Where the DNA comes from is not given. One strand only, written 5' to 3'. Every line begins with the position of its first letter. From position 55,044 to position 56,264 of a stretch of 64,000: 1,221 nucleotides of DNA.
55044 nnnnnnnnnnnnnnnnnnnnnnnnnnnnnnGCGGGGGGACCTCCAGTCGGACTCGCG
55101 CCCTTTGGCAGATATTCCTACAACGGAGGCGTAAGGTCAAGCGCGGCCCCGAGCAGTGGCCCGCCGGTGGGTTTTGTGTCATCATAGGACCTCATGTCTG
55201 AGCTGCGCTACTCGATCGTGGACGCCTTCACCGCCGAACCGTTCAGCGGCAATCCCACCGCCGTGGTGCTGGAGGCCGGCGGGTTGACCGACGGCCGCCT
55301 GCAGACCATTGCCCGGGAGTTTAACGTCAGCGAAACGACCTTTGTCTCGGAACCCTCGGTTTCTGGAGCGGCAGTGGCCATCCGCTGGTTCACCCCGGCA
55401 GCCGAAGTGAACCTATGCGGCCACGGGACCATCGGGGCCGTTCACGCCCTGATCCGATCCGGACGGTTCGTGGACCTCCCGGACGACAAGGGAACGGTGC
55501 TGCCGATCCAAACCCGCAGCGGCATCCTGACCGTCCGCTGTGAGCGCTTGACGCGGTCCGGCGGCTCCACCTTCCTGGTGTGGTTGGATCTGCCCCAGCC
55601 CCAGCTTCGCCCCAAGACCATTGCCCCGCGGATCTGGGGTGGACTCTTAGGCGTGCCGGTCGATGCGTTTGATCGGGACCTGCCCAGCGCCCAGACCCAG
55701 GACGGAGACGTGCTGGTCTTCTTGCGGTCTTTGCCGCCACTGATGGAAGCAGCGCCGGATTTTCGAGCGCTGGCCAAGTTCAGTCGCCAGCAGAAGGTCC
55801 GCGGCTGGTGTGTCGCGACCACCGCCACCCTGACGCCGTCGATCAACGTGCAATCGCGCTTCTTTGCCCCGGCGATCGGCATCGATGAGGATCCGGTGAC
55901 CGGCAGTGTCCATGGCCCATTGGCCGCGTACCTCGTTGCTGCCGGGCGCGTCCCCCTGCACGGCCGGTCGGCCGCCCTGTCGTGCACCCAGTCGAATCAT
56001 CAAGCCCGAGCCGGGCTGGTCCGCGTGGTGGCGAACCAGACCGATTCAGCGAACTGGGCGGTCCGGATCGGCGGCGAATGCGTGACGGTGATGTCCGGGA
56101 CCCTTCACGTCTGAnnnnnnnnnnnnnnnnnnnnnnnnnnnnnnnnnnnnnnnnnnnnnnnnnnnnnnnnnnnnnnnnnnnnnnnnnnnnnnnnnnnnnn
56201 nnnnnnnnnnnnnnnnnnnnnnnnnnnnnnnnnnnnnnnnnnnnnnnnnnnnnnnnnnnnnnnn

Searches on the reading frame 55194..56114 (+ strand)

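Call 43: search_protein_families(library=pfam, proteins=[window:55194-56114:+], max_evalue=5)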
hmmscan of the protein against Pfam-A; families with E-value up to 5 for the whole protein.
window:55194-56114:+ (306 aa): 2 families
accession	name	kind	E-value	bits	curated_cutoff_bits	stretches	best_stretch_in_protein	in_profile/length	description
PF02567.21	PhzC-PhzF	-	1.8e-62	211.9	27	1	9-302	1-281/281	Phenazine biosynthesis-like protein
PF05544.16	Pro_racemase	-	1.5e-05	24.7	27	1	48-118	56-124/325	Proline racemase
